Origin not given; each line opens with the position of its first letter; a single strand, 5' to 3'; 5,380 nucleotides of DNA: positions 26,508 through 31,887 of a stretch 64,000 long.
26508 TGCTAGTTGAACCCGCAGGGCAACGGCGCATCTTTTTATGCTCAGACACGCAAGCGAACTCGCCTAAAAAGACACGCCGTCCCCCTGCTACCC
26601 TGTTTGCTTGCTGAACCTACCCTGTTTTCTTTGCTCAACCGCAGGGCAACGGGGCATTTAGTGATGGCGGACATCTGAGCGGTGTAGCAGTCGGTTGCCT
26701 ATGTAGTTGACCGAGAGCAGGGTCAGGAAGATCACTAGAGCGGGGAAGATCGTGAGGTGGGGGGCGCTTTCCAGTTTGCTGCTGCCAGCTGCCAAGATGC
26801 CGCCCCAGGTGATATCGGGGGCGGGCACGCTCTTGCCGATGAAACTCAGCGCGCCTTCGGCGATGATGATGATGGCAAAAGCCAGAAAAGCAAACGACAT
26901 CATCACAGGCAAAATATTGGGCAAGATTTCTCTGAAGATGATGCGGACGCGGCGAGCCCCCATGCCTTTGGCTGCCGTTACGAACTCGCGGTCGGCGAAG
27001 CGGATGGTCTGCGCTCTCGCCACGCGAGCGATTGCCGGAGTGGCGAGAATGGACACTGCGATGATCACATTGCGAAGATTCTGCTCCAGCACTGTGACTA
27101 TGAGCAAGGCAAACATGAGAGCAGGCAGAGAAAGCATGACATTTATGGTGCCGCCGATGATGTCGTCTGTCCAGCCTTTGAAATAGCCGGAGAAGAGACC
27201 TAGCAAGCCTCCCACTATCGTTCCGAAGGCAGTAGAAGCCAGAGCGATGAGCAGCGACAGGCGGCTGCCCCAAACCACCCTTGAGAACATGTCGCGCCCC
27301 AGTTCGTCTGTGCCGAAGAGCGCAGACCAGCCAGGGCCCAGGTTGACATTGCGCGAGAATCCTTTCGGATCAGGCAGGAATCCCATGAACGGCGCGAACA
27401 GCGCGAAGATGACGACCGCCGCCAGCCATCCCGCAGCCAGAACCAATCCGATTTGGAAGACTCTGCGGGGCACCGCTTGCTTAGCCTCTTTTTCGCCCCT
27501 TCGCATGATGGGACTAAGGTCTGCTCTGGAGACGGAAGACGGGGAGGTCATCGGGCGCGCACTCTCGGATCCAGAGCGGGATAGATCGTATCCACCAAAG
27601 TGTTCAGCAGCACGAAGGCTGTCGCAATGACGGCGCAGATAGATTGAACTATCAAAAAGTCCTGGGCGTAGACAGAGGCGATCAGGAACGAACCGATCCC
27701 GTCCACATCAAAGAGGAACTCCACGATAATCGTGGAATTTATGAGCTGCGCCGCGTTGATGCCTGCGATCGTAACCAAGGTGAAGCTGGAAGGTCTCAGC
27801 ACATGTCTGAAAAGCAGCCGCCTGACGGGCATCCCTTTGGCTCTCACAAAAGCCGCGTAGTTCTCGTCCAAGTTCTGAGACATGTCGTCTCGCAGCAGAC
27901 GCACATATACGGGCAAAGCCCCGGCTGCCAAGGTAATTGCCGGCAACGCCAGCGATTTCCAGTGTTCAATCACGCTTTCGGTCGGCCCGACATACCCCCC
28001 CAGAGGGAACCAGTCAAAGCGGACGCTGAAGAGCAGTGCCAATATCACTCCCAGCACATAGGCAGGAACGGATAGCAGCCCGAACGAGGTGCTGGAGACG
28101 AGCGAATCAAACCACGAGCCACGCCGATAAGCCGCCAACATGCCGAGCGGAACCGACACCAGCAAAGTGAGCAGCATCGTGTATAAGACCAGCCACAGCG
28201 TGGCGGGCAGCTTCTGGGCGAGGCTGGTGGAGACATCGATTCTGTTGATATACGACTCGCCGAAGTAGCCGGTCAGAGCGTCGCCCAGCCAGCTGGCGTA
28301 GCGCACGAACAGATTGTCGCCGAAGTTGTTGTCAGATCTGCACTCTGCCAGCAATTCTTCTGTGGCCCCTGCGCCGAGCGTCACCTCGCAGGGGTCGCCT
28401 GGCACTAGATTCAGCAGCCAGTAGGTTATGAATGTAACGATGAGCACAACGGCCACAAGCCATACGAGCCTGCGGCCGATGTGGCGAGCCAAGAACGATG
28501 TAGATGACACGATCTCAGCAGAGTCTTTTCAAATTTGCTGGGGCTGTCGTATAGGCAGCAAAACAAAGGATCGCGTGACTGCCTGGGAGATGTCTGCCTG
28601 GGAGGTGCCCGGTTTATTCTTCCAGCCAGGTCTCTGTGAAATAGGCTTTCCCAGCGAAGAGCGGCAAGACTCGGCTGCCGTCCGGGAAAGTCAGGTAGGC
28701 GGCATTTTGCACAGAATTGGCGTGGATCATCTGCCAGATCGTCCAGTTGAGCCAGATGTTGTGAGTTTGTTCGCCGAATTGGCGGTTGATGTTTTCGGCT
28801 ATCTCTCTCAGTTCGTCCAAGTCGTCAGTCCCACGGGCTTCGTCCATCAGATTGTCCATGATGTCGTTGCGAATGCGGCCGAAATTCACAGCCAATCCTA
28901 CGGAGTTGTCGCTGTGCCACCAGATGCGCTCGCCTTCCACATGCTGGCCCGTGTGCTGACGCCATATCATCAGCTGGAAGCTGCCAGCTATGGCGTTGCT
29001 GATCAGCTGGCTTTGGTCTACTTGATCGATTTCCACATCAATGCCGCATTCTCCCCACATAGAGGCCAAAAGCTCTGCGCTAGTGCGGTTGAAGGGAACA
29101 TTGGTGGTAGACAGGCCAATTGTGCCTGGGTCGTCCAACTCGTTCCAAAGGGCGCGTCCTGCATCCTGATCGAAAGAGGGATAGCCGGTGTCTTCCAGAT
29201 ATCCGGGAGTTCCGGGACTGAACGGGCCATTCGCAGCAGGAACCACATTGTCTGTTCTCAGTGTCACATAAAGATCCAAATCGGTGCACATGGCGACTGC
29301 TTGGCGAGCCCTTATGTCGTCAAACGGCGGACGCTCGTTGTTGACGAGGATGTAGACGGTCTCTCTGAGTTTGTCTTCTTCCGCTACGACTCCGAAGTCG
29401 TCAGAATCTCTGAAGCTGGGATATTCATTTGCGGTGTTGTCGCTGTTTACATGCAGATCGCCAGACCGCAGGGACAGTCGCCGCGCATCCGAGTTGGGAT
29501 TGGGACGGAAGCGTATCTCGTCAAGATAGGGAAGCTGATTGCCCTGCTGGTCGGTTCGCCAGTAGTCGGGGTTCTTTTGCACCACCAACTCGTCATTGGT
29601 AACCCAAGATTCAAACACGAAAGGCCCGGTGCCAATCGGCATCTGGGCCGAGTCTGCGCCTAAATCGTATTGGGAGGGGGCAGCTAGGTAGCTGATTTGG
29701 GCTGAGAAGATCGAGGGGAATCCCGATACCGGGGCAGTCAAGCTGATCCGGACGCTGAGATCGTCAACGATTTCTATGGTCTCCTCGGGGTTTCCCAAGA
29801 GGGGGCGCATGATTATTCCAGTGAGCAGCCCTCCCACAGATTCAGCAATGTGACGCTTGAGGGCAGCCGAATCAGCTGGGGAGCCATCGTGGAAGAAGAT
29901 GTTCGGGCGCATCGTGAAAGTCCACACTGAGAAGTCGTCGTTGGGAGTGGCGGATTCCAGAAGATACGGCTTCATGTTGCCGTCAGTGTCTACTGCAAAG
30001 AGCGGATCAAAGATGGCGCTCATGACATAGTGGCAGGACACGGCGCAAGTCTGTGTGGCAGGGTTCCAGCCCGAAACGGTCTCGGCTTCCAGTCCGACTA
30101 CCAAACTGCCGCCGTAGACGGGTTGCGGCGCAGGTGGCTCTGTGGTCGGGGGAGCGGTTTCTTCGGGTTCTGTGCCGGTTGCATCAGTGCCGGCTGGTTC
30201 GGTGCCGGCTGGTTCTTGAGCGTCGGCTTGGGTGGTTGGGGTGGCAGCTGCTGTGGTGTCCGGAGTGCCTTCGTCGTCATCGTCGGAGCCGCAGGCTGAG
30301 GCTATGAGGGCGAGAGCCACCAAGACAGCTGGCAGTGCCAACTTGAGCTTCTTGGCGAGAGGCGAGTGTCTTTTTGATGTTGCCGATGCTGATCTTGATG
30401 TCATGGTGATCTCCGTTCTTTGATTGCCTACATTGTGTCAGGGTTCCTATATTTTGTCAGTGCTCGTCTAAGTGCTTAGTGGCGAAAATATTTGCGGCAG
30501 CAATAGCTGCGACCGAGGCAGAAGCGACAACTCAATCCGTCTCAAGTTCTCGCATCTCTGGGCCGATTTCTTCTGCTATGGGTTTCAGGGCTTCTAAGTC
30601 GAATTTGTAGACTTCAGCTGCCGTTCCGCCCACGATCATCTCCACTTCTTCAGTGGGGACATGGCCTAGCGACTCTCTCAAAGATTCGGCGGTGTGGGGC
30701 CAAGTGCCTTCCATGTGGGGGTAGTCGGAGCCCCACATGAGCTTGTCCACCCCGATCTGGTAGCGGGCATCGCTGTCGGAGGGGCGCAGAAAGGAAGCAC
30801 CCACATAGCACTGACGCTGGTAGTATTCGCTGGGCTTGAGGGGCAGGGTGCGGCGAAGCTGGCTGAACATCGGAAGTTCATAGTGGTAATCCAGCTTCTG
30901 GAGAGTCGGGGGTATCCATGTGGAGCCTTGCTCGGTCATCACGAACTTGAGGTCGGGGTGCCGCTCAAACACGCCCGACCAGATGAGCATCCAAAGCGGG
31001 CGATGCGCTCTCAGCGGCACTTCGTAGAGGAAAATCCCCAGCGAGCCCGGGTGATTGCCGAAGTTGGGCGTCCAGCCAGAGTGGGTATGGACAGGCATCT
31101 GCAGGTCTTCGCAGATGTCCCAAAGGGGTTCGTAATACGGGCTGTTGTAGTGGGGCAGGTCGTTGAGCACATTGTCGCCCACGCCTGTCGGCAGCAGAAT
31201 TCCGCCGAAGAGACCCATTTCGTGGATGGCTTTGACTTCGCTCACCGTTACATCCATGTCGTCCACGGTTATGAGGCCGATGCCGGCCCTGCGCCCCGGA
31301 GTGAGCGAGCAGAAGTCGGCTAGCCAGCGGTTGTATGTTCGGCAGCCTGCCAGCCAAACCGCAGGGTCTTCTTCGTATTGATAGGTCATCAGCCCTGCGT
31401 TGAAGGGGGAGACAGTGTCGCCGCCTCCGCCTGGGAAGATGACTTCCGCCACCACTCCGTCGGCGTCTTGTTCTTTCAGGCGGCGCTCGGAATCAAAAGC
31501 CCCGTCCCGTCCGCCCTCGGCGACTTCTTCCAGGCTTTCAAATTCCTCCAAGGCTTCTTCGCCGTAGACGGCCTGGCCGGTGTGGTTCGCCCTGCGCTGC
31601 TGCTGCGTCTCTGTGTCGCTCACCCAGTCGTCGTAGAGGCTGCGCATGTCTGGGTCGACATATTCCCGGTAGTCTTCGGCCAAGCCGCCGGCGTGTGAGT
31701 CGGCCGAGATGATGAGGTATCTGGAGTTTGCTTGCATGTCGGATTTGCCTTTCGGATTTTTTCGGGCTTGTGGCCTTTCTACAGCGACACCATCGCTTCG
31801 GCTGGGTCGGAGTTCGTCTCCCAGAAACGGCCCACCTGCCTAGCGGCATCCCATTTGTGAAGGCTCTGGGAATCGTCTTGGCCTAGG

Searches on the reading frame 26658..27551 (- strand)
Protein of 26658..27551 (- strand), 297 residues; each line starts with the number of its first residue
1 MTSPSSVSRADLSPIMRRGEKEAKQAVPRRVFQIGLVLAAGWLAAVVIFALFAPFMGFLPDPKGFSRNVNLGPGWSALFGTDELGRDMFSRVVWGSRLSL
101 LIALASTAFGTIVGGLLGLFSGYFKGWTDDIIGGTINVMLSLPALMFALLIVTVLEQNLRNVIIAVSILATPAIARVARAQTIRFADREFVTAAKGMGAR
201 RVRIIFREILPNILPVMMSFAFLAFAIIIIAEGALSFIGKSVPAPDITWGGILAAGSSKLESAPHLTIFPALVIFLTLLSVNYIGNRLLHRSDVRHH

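Call 77: search_protein_families(library=pfam, max_evalue=0.001, proteins=[window:26658-27551:-])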
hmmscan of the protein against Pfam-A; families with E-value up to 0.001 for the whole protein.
window:26658-27551:- (297 aa): 1 family
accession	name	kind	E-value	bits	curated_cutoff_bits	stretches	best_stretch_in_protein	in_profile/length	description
PF00528.27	BPD_transp_1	-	1.8e-26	93.5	26.4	1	114-289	1-175/184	Binding-protein-dependent transport system inner membrane component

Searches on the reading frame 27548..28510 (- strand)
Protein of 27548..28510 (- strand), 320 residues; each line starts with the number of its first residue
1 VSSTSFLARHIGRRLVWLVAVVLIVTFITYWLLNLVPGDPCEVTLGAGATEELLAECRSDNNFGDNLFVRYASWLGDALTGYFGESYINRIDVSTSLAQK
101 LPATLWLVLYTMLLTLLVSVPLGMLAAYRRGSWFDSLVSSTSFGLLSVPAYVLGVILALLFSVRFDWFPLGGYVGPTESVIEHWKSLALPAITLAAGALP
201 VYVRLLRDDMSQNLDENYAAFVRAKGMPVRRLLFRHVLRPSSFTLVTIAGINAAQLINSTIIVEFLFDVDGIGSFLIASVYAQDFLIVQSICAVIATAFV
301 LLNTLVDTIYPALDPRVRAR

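Call 77: search_protein_families(library=pfam, max_evalue=0.001, proteins=[window:27548-28510:-])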
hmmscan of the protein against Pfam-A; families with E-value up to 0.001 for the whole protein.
window:27548-28510:- (320 aa): 2 families
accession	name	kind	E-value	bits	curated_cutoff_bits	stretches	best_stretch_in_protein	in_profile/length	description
PF00528.27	BPD_transp_1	-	1.1e-31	110.5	26.4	1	120-318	2-183/184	Binding-protein-dependent transport system inner membrane component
PF19300.4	BPD_transp_1_N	-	2.7e-09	37.6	23.8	1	9-106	3-112/114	Binding-prot-dependent transport system membrane comp, N-term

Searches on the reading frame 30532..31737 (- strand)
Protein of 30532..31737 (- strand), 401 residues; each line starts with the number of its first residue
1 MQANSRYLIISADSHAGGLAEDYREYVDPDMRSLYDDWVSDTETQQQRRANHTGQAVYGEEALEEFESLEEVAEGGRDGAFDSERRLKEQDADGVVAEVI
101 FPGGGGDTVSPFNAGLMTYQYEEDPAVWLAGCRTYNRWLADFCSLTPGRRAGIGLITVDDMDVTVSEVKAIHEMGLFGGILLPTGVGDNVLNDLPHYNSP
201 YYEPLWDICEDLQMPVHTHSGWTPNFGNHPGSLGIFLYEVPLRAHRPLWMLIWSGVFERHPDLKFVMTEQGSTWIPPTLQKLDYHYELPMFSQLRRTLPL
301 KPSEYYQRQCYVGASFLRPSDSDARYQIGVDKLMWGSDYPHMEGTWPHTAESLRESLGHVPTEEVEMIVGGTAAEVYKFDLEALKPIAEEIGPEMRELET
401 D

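Call 17: search_protein_families(library=ncbifam, max_evalue=0.00001, proteins=[window:30532-31737:-])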
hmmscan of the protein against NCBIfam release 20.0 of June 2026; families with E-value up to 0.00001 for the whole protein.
window:30532-31737:- (401 aa): 0 families

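Call 77: search_protein_families(library=pfam, max_evalue=0.001, proteins=[window:30532-31737:-])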
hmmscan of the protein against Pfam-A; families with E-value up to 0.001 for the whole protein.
window:30532-31737:- (401 aa): 1 family
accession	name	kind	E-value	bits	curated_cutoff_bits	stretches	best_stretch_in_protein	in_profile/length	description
PF04909.20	Amidohydro_2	-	3.2e-31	109.6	26.4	1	117-379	47-289/289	Amidohydrolase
